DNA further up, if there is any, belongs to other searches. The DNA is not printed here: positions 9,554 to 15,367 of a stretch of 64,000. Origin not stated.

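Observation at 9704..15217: Giant Cdc15/MAP3K-epsilon-type STE kinase (1837 aa), candidate mitotic-exit / cytokinesis network kinase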

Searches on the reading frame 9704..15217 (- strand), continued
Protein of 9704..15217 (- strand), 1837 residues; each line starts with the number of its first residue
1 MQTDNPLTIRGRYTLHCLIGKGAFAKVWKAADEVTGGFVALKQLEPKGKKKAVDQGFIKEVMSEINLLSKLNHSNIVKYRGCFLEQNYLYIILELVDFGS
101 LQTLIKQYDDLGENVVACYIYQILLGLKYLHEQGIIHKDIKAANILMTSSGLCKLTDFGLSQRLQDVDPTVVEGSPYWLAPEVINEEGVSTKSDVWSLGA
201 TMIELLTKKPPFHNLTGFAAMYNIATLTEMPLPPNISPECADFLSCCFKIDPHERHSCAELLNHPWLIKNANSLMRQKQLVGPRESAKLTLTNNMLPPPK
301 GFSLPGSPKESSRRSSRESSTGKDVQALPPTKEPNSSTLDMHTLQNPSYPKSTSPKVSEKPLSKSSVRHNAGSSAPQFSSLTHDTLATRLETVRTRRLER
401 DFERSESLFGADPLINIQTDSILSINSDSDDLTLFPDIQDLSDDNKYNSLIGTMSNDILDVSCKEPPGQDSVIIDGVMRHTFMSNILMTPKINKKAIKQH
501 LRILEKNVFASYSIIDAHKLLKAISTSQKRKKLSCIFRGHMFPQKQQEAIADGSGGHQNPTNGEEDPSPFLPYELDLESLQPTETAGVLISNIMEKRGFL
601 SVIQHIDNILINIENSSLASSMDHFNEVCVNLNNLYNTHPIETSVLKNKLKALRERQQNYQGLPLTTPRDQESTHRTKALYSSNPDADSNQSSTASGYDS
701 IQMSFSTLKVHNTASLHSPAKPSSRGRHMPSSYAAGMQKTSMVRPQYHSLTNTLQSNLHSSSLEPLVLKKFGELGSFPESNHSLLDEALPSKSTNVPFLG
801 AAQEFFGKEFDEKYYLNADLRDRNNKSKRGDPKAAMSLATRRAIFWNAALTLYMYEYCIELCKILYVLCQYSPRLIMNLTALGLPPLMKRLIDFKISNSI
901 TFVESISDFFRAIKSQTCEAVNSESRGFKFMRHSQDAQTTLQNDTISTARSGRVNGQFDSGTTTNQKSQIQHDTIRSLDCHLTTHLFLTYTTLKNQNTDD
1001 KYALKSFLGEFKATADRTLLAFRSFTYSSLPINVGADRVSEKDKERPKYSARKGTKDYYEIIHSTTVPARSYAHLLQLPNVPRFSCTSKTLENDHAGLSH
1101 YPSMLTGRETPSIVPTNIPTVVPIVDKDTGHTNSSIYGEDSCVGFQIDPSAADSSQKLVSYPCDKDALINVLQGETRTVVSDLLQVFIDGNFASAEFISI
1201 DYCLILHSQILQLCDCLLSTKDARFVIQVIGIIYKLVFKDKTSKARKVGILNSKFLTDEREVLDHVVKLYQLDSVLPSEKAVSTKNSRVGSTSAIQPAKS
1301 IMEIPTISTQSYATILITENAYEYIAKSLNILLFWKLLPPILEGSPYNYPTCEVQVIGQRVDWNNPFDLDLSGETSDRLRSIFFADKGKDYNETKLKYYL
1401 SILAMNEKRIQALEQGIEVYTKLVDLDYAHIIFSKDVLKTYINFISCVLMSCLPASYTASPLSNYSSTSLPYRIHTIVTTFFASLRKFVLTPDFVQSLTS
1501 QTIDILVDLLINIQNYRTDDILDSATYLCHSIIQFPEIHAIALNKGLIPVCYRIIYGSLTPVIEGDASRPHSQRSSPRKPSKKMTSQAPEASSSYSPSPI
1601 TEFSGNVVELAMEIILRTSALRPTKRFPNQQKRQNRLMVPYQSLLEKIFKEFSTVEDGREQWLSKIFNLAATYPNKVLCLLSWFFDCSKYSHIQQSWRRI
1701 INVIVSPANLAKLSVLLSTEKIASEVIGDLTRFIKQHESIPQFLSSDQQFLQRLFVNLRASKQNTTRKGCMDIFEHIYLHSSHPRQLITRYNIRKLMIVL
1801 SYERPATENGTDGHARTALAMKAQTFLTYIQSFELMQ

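Call 10: list_cluster_members(proteins=[P0001])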
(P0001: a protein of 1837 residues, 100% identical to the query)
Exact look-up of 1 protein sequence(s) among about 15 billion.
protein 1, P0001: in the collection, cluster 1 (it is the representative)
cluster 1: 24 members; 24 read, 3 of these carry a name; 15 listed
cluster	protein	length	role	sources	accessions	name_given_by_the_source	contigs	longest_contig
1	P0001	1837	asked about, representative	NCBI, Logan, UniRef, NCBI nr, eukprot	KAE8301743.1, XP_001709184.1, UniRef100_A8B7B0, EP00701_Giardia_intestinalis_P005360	Kinase, STE STE11 [Giardia duodenalis] | Kinase, STE STE11 n=1 Tax=Giardia intestinalis (strain ATCC 50803 / WB clone C6) ... | Kinase, STE STE11 [Giardia intestinalis]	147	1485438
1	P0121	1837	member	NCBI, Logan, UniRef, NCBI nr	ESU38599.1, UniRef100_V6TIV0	Putative protein kinase [Giardia duodenalis] | Protein kinase domain-containing protein n=1 Tax=Giardia intestinalis TaxID=5741 ... | Putative protein kinase [Giardia intestinalis]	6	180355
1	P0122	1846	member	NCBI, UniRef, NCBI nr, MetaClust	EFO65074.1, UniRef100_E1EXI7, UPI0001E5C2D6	Serine/Threonine protein kinase [Giardia lamblia P15] | Serine/Threonine protein kinase n=1 Tax=Giardia intestinalis (strain P15) TaxID=658858 ... | status=active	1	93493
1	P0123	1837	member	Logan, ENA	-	-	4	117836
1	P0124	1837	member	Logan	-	-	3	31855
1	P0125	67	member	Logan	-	-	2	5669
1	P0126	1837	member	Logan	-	-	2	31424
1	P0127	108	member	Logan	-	-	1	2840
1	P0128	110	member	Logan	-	-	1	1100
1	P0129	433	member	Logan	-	-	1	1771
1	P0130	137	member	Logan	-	-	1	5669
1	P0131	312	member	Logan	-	-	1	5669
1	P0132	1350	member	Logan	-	-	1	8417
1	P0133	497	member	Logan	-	-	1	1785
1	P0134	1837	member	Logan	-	-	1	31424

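Call 19: search_protein_families(library=pfam, proteins=[P0008, P0011, P0005], max_evalue=0.01)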
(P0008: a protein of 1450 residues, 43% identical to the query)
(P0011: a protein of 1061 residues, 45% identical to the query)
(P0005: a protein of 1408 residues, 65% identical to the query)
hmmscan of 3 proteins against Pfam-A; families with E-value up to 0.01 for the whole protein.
P0008 (1450 aa): 4 families
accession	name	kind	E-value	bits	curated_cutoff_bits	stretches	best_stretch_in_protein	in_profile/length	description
PF00069.31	Pkinase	-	1.3e-73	248.1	31.7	1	12-262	2-263/263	Protein kinase domain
PF07714.23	PK_Tyr_Ser-Thr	-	1.9e-49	168.8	23.1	1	12-258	2-256/258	Protein tyrosine and serine/threonine kinase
PF24768.1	ARM_ARMC5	-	4.6e-08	33.2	79.9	1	1153-1299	65-210/289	ARMC5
PF14531.12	Kinase-like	-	0.00056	19.7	25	1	116-197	153-241/289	Kinase-like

P0011 (1061 aa): 5 families
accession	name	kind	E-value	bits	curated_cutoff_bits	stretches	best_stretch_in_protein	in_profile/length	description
PF00069.31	Pkinase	-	1.6e-79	267.5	31.7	1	22-268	1-263/263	Protein kinase domain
PF07714.23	PK_Tyr_Ser-Thr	-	6.9e-55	186.6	23.1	1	23-264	2-256/258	Protein tyrosine and serine/threonine kinase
PF14531.12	Kinase-like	-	6.5e-05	22.8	25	1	124-207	152-244/289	Kinase-like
PF03109.22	ABC1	-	0.0014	18.3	22.9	0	130-170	180-220/244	ABC1 atypical kinase-like domain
PF17667.7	Pkinase_fungal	-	0.0019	17.5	24.1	0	124-188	293-367/387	Fungal protein kinase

P0005 (1408 aa): 5 families
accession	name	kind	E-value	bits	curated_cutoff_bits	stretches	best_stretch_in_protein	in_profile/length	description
PF00069.31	Pkinase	-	1.8e-69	234.5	31.7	1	8-264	1-263/263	Protein kinase domain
PF07714.23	PK_Tyr_Ser-Thr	-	4.7e-55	187.1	23.1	1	10-259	3-255/258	Protein tyrosine and serine/threonine kinase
PF14531.12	Kinase-like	-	2e-05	24.4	25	1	118-212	152-254/289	Kinase-like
PF03109.22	ABC1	-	0.00081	19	22.9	1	88-163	145-219/244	ABC1 atypical kinase-like domain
PF10707.15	YrbL-PhoP_reg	-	0.0017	18.5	31.5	1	39-149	31-142/185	PhoP regulatory network protein YrbL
